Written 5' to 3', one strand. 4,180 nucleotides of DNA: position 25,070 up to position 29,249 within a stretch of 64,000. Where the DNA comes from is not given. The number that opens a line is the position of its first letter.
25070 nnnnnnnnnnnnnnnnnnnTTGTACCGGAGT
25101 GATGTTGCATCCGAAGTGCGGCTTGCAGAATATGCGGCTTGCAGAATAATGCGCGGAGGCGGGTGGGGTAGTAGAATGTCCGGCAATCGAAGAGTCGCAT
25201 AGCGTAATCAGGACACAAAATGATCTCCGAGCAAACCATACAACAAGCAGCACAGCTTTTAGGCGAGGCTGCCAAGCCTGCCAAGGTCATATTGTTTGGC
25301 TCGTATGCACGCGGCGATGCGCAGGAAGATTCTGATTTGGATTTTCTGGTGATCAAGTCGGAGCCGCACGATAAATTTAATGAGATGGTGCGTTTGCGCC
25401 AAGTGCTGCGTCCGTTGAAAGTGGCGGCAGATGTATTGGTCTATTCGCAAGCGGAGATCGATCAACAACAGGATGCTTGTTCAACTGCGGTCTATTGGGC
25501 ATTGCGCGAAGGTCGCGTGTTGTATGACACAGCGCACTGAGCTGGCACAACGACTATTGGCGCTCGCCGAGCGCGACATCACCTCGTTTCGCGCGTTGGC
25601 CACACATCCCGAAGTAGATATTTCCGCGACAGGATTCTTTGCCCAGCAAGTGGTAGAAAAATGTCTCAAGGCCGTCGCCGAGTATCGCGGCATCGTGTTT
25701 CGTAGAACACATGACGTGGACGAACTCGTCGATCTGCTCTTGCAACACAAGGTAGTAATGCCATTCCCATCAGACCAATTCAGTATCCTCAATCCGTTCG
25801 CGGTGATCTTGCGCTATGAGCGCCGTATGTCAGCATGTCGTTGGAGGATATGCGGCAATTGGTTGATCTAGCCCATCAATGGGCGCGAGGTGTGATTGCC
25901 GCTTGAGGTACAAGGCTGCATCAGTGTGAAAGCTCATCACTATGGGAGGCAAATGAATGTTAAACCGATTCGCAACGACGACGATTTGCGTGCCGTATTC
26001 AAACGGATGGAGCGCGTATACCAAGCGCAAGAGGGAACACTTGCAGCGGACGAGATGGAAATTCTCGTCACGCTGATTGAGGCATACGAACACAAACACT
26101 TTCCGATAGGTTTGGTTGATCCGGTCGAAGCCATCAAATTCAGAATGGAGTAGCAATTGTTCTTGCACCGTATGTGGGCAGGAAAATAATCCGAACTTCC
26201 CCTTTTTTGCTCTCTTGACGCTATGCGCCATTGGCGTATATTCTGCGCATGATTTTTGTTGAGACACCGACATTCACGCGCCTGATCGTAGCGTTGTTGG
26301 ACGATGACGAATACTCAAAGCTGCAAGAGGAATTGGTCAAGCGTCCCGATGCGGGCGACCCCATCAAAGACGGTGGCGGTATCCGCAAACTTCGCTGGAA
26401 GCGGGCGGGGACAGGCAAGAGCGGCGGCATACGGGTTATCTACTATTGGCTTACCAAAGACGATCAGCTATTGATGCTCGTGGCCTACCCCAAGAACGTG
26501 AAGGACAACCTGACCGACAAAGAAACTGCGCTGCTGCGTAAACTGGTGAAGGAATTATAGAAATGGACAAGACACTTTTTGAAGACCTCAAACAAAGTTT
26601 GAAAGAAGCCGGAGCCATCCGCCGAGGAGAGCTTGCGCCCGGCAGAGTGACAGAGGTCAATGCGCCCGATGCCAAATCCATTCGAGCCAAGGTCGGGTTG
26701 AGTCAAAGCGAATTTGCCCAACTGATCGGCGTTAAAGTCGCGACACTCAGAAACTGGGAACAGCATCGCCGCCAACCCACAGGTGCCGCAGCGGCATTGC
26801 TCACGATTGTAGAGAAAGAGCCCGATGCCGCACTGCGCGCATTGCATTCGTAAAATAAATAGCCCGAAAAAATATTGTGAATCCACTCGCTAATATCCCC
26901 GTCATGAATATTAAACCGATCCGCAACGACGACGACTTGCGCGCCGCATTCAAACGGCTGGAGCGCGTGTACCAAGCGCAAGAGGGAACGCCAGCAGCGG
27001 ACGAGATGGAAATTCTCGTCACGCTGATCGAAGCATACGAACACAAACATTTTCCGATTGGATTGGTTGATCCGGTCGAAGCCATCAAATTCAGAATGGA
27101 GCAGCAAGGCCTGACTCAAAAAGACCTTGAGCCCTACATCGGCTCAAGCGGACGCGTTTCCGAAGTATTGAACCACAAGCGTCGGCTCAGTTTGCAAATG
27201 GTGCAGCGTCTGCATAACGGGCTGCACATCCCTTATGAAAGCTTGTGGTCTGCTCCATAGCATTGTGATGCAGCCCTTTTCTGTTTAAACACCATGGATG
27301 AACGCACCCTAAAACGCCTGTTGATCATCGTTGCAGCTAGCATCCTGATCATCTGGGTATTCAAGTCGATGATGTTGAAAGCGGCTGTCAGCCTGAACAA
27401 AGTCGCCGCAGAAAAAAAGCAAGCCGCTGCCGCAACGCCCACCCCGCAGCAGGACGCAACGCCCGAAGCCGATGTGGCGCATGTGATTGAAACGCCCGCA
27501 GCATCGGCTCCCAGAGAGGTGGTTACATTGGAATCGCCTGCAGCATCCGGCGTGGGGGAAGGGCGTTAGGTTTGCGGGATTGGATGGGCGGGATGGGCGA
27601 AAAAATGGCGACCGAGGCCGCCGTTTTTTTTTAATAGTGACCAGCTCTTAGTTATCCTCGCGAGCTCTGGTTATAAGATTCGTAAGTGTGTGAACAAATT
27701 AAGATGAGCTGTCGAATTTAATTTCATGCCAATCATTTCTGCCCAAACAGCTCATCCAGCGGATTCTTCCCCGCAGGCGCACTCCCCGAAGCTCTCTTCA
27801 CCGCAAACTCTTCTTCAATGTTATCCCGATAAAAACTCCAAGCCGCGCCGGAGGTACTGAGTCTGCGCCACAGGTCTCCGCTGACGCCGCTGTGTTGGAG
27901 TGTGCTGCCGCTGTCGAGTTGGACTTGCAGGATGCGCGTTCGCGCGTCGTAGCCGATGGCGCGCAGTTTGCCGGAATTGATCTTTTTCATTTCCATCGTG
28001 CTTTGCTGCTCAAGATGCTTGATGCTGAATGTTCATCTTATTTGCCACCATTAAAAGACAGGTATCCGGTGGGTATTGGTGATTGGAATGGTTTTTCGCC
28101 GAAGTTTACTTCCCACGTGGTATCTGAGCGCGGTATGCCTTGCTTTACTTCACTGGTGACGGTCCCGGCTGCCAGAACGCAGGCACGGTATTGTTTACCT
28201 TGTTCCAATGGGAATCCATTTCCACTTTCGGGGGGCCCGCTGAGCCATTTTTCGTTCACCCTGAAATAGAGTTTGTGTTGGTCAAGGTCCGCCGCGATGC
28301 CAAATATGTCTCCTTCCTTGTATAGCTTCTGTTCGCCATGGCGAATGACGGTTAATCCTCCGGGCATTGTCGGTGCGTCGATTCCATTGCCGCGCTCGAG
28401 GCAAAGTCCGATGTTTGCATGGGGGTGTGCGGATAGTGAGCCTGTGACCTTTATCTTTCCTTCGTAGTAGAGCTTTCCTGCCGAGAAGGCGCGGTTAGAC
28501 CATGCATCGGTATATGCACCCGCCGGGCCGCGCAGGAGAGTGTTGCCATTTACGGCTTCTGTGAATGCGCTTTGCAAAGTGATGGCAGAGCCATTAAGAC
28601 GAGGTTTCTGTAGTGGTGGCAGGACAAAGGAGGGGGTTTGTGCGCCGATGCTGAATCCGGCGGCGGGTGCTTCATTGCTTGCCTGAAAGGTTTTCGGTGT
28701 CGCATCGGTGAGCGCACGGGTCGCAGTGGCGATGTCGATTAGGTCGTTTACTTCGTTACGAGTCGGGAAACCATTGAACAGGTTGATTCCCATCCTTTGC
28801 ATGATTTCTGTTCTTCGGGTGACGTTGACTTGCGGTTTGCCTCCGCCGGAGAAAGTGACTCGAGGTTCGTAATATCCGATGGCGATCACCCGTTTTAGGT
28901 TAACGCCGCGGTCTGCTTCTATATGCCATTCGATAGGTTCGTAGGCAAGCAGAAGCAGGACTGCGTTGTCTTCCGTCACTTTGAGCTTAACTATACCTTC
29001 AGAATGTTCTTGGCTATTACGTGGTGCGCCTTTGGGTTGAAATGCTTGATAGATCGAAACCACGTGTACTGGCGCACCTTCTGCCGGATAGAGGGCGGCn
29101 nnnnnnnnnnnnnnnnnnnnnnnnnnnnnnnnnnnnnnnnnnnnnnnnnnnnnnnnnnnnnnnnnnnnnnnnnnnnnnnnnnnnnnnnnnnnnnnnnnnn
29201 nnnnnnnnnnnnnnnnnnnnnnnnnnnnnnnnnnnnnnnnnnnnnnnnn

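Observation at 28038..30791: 917-aa membrane-anchored protein with a bacterial SPRY domain on an AT-rich insert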

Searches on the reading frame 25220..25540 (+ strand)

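Call 3: search_protein_families(library=pfam, proteins=[window:25220-25540:+], max_evalue=0.1)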
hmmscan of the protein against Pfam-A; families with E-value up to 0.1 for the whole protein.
window:25220-25540:+ (106 aa): 6 families
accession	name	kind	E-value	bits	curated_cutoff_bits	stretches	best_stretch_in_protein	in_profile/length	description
PF01909.29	NTP_transf_2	-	5e-12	46.5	21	1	11-79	5-78/93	Nucleotidyltransferase domain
PF18765.7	Polbeta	-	2.4e-11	44.1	26.9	1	11-86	4-80/93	Polymerase beta, Nucleotidyltransferase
PF22600.2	MTPAP-like_central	-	0.002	18.7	27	1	8-66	27-83/139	Poly(A) RNA polymerase, mitochondrial-like, central palm domain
PF14792.12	DNA_pol_B_palm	-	0.0086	16.7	25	1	7-67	14-71/113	DNA polymerase beta palm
PF03445.19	DUF294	-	0.014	15.7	21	1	4-51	33-81/138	Putative nucleotidyltransferase DUF294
PF07976.19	Phe_hydrox_dim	-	0.061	13.7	24.9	1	9-82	75-141/197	Phenol hydroxylase, C-terminal dimerisation domain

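Call 80: search_protein_families(library=padloc, proteins=[window:25220-25540:+], max_evalue=0.01)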
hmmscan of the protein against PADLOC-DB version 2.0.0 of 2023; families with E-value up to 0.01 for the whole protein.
window:25220-25540:+ (106 aa): 11 families
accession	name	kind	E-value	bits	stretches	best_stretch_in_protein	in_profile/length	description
PDLC04903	PDC-S09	-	1.1e-14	52.7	1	5-76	13-82/108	-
PDLC04904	PDC-S09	-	5.6e-11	40.6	1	16-74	21-79/104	-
PDLC04906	PDC-S09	-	3.2e-10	38.2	1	8-66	12-71/98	-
PDLC04902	PDC-S09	-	6.6e-10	37.2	1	15-66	16-68/97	-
PDLC04907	PDC-S09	-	1.2e-09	36.3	1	4-76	11-78/114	-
PDLC04905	PDC-S09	-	5.1e-07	28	1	9-66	10-69/101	-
PDLC04369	PDC-M05A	-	5.3e-07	27.5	1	5-86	90-168/201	-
PDLC04368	PDC-M05A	-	1.7e-06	26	1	8-85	97-171/201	-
PDLC04778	PDC-M70A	-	0.0006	17.2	1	4-45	30-72/355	-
PDLC00804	Cyclase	-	0.0022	15.6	1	16-60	20-65/256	oligonucleotide-cyclase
PDLC00771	Cyclase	-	0.0036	14.7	1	19-59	41-82/271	oligonucleotide-cyclase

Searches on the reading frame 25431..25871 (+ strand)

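Call 3: search_protein_families(library=pfam, proteins=[window:25431-25871:+], max_evalue=0.1)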
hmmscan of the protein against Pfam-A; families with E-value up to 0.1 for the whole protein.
window:25431-25871:+ (146 aa): 3 families
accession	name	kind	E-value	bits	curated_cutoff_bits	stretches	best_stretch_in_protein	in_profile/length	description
PF05168.19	HEPN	-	1.7e-10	41.5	22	1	40-130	2-90/117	HEPN domain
PF17863.7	AAA_lid_2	-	0.081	13.1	22.7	0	55-112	2-61/74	AAA lid domain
PF01128.25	IspD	-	0.099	12.8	27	0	32-90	38-96/221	2-C-methyl-D-erythritol 4-phosphate cytidylyltransferase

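Call 80: search_protein_families(library=padloc, proteins=[window:25431-25871:+], max_evalue=0.01)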
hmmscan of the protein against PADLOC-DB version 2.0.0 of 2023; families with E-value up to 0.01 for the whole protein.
window:25431-25871:+ (146 aa): 0 families

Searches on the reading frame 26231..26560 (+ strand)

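Call 3: search_protein_families(library=pfam, proteins=[window:26231-26560:+], max_evalue=0.1)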
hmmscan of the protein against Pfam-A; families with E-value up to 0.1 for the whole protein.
window:26231-26560:+ (109 aa): 1 family
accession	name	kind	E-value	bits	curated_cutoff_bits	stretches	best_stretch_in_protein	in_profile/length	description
PF06296.18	RelE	-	4.2e-10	40.3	27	1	48-108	40-99/120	RelE toxin of RelE / RelB toxin-antitoxin system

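Call 80: search_protein_families(library=padloc, proteins=[window:26231-26560:+], max_evalue=0.01)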
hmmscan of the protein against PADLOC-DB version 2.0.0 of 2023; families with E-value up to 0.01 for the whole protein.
window:26231-26560:+ (109 aa): 0 families

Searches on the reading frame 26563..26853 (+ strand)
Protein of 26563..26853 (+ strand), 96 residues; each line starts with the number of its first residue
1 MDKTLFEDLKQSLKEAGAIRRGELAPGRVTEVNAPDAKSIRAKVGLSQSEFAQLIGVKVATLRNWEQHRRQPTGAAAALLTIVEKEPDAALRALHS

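Call 3: search_protein_families(library=pfam, proteins=[window:26563-26853:+], max_evalue=0.1)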
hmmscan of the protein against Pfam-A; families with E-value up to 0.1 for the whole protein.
window:26563-26853:+ (96 aa): 7 families
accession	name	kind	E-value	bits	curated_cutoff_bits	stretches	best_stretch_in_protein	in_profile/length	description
PF01381.28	HTH_3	-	3.4e-08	33.8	23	1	38-77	2-41/55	Helix-turn-helix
PF13560.12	HTH_31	-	7.9e-06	26.5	27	1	39-81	8-52/64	Helix-turn-helix domain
PF15731.11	MqsA_antitoxin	-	1.4e-05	25.7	30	1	33-88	70-125/131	Antitoxin component of bacterial toxin-antitoxin system, MqsA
PF20432.4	Xre-like-HTH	-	6.2e-05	23.6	25.8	1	37-72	15-49/63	Antitoxin Xre-like helix-turn-helix domain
PF00376.29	MerR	-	0.00043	20.5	28.2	1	49-68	3-22/38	MerR family regulatory protein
PF13518.12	HTH_28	-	0.021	15.4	25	1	45-75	12-41/52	Helix-turn-helix domain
PF13411.12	MerR_1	-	0.025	15.1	21.6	1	49-67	4-22/69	MerR HTH family regulatory protein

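Call 80: search_protein_families(library=padloc, proteins=[window:26563-26853:+], max_evalue=0.01)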
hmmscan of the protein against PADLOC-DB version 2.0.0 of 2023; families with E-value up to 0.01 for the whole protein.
window:26563-26853:+ (96 aa): 5 families
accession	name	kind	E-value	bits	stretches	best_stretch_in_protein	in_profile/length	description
PDLC02926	HTH_VI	-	8.5e-05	20.8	1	38-73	7-42/92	-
PDLC03669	Control_protein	-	0.00079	17.7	1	37-78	14-55/96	control protein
PDLC03951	RmrA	-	0.00093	16.3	1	38-79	14-55/400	-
PDLC03949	RmrA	-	0.0017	15.3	1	41-79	11-49/363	-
PDLC04133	mad1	-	0.0051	15.1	0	46-66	6-26/60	mads_1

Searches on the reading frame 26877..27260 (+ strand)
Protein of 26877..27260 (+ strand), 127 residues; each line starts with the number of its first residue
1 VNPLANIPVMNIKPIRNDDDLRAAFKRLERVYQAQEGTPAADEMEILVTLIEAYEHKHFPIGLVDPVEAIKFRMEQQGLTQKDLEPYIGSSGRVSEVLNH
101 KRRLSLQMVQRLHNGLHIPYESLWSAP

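Call 3: search_protein_families(library=pfam, proteins=[window:26877-27260:+], max_evalue=0.1)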
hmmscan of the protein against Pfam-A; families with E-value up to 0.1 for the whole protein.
window:26877-27260:+ (127 aa): 1 family
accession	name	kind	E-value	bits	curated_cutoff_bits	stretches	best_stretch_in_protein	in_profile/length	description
PF01381.28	HTH_3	-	5.4e-05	23.6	23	1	70-120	1-52/55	Helix-turn-helix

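Call 80: search_protein_families(library=padloc, proteins=[window:26877-27260:+], max_evalue=0.01)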
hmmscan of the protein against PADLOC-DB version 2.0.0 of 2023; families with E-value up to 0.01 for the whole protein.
window:26877-27260:+ (127 aa): 2 families
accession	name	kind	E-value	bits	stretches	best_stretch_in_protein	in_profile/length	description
PDLC03982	PD-Lambda-2_B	-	1.1e-41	141.5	1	10-124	1-118/402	-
PDLC02926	HTH_VI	-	0.0055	14.9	0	69-124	5-61/92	-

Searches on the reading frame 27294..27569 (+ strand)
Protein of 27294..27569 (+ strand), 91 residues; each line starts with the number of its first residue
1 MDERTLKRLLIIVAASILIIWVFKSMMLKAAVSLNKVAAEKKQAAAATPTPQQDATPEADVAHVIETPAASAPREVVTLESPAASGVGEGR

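Call 3: search_protein_families(library=pfam, proteins=[window:27294-27569:+], max_evalue=0.1)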
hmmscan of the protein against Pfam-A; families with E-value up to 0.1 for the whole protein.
window:27294-27569:+ (91 aa): 1 family
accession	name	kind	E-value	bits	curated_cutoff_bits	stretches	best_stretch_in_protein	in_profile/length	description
PF11593.13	Med3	-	0.097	12.4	29.3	0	29-83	129-179/398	Mediator complex subunit 3 fungal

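Call 6: search_protein_families(library=ncbifam, proteins=[window:27294-27569:+], max_evalue=0.1)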
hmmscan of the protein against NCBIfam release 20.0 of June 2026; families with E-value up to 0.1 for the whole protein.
window:27294-27569:+ (91 aa): 6 families
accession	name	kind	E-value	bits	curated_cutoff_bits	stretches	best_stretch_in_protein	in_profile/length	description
TIGR03593.1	yidC_nterm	equivalog_domain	0.00026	20.7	58.25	1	7-82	2-81/363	membrane protein insertase YidC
NF046039.1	lipo_NMB0938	equivalog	0.02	14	80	1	16-85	6-68/277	NMB0938 family lipoprotein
NF002353.0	PRK01318.1-4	equivalog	0.034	12.8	365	1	7-63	6-63/596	membrane protein insertase YidC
NF041023.1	PP0621_fam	subfamily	0.035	14.4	45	1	8-48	2-30/71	PP0621 family protein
NF008916.0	PRK12278.1-4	equivalog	0.042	13.7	193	1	26-72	110-158/223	50S ribosomal protein L21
NF002357.0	PRK01318.2-4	equivalog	0.058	12.1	479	1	4-63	6-65/532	membrane protein insertase YidC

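Call 79: search_protein_families(library=phrogs, proteins=[window:27294-27569:+], max_evalue=0.01)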
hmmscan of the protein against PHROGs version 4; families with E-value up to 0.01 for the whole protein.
window:27294-27569:+ (91 aa): 1 family
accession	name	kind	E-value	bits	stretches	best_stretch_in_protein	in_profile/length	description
phrog_6959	-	tail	0.0086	16.8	1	16-60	101-146/164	tail assembly chaperone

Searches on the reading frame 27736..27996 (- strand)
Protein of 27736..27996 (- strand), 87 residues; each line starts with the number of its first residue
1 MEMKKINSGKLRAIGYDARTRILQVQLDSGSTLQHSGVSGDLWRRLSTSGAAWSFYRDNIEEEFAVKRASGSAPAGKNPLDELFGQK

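Call 3: search_protein_families(library=pfam, proteins=[window:27736-27996:-], max_evalue=0.1)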
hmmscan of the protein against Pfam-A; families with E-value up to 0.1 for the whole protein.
window:27736-27996:- (87 aa): 1 family
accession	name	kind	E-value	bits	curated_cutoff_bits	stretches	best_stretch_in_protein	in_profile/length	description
PF13619.11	KTSC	-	8.9e-14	51.4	25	1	7-64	1-58/58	KTSC domain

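Call 6: search_protein_families(library=ncbifam, proteins=[window:27736-27996:-], max_evalue=0.1)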
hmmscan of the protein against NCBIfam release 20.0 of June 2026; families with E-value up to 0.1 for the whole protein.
window:27736-27996:- (87 aa): 0 families

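Call 79: search_protein_families(library=phrogs, proteins=[window:27736-27996:-], max_evalue=0.01)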
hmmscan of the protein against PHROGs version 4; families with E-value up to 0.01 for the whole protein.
window:27736-27996:- (87 aa): 1 family
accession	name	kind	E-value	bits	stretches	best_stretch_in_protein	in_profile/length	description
phrog_3292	-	unknown function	1.6e-06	28.6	1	1-65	108-172/436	-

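Call 80: search_protein_families(library=padloc, proteins=[window:27736-27996:-], max_evalue=0.01)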
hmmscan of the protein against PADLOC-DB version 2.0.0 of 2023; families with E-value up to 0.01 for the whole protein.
window:27736-27996:- (87 aa): 0 families

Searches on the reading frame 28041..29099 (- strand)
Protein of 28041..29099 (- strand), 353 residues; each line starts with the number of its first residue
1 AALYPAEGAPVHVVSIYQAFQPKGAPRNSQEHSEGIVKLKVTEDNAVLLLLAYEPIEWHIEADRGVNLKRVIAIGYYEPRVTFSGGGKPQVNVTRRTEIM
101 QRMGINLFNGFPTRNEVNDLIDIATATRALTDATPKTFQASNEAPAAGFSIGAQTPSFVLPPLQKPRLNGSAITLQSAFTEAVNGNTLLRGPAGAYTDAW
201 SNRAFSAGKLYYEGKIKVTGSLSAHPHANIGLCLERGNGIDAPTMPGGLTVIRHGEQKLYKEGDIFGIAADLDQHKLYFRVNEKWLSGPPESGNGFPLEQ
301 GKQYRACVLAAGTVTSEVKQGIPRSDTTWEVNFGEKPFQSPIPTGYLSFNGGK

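Call 64: search_solved_structures(query=A3, max_evalue=1, show_alignments=2)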
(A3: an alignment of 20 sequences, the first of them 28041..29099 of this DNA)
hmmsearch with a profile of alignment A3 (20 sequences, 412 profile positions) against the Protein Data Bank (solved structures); distinct sequences matched with E-value up to 1: 60.
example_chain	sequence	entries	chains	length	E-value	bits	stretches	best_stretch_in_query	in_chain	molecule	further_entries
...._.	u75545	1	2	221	1.8e-07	33.6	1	242-406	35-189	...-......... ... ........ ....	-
6kim_A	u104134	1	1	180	3.9e-05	26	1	259-347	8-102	Ryanodine receptor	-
5l1d_A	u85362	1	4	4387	8e-05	24.9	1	261-347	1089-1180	Ryanodine Receptor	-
7u9x_A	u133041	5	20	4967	0.00012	24.4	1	261-347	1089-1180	Ryanodine receptor 2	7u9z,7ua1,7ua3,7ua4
7u9q_A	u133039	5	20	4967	0.00012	24.4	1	261-347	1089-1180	Ryanodine receptor 2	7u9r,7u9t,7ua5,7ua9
8uq2_A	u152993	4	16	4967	0.00012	24.4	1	261-347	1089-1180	Ryanodine receptor 2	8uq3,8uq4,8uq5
8uxc_A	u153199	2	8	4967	0.00012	24.4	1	261-347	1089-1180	Ryanodine receptor 2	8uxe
8uxf_A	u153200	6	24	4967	0.00012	24.4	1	261-347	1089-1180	Ryanodine receptor 2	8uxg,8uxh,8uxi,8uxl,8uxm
5go9_A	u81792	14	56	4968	0.00018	23.8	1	261-347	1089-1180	RyR2 | Ryanodine receptor 2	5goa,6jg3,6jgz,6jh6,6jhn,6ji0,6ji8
6wou_A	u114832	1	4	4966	0.00028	23.2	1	260-347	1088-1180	Ryanodine receptor 2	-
6wov_A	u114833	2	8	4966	0.00028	23.2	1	260-347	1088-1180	Ryanodine receptor 2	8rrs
8dtz_A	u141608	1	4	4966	0.00028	23.2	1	260-347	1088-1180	Ryanodine receptor 2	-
8dty_A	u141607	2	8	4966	0.00028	23.2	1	260-347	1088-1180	Ryanodine receptor 2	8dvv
7vml_A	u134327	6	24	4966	0.00029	23.1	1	260-347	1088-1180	Ryanodine receptor 2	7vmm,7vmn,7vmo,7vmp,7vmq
7vmr_A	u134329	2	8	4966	0.00029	23.1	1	260-347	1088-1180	Ryanodine receptor 2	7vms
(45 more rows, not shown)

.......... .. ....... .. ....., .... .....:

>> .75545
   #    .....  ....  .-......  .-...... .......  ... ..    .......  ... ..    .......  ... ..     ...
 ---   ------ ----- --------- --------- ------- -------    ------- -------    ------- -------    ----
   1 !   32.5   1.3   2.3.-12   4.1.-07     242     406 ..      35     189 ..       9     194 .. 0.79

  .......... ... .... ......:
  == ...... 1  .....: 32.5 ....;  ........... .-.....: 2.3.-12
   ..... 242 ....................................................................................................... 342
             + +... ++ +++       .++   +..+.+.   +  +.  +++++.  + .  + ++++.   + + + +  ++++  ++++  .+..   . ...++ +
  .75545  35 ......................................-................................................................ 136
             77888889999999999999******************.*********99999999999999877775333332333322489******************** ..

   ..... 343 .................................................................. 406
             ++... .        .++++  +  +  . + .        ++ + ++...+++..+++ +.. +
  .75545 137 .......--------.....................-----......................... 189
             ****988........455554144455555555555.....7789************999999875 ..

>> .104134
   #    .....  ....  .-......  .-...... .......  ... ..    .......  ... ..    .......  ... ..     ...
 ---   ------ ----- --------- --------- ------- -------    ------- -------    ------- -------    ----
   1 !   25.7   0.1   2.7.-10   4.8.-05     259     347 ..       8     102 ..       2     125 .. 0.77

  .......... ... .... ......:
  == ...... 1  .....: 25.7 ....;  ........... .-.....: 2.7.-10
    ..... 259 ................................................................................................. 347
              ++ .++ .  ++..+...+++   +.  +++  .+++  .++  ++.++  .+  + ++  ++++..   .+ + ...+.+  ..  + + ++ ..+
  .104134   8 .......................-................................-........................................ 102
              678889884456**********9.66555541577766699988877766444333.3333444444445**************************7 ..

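Call 65: search_protein_families(library=pfam, alignment_id=A3, max_evalue=0.01)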
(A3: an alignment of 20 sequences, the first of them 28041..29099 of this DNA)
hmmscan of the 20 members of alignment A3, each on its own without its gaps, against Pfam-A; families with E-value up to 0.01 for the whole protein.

A. member 1, window:28041-29099:- (353 aa): 0 families

B. families by the number of members that match (of 20 scanned): 2 families
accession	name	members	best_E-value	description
PF00622.36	SPRY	7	1.2e-05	SPRY domain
PF06832.18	BiPBP_C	1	0.0017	Penicillin-Binding Protein C-terminus Family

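Call 67: find_homologous_proteins(query=A3, max_evalue=0.00001)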
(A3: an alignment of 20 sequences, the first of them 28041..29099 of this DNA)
Query A3 (20 sequences) (353 aa, profile of the alignment): 29 proteins with E <= 0.00001 among 8000 candidates.
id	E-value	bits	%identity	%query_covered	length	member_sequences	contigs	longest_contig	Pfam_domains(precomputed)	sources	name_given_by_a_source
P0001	7.4e-111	389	100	100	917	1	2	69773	-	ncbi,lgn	-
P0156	5.2e-109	383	24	96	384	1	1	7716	PF00622.37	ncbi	-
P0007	3.1e-107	377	73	100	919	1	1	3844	-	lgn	-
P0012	9.5e-107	376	76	98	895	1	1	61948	-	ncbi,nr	ncbi:MAG: hypothetical protein PHQ60_14400 [Sideroxydans sp.]|nr:hypothetical protein [Sideroxydans 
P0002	3.9e-106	374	81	100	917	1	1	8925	-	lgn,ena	-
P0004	4.9e-106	373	81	100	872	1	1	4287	-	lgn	-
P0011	3.3e-105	371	72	99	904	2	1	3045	-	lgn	-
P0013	5.7e-105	370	61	99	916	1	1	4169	-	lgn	-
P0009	3.9e-104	367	78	99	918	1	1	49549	-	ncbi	-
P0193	1.3e-102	362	79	96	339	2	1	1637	-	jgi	jgi:hypothetical protein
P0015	1.8e-102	362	74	98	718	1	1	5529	-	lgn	-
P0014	2.8e-102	361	61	99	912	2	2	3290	-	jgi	-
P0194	6.1e-102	360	62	99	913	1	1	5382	-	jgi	jgi:hypothetical protein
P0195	3.2e-101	357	59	99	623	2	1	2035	-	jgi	-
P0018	4.8e-101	357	59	99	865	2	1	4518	-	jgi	jgi:hypothetical protein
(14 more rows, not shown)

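Call 97: search_protein_families(library=ncbifam, alignment_id=A3, max_evalue=0.01)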
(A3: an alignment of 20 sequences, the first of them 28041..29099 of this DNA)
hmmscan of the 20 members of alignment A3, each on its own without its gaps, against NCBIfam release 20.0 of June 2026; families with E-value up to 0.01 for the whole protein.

A. member 1, window:28041-29099:- (353 aa): 0 families

B. families by the number of members that match (of 20 scanned): 0 families
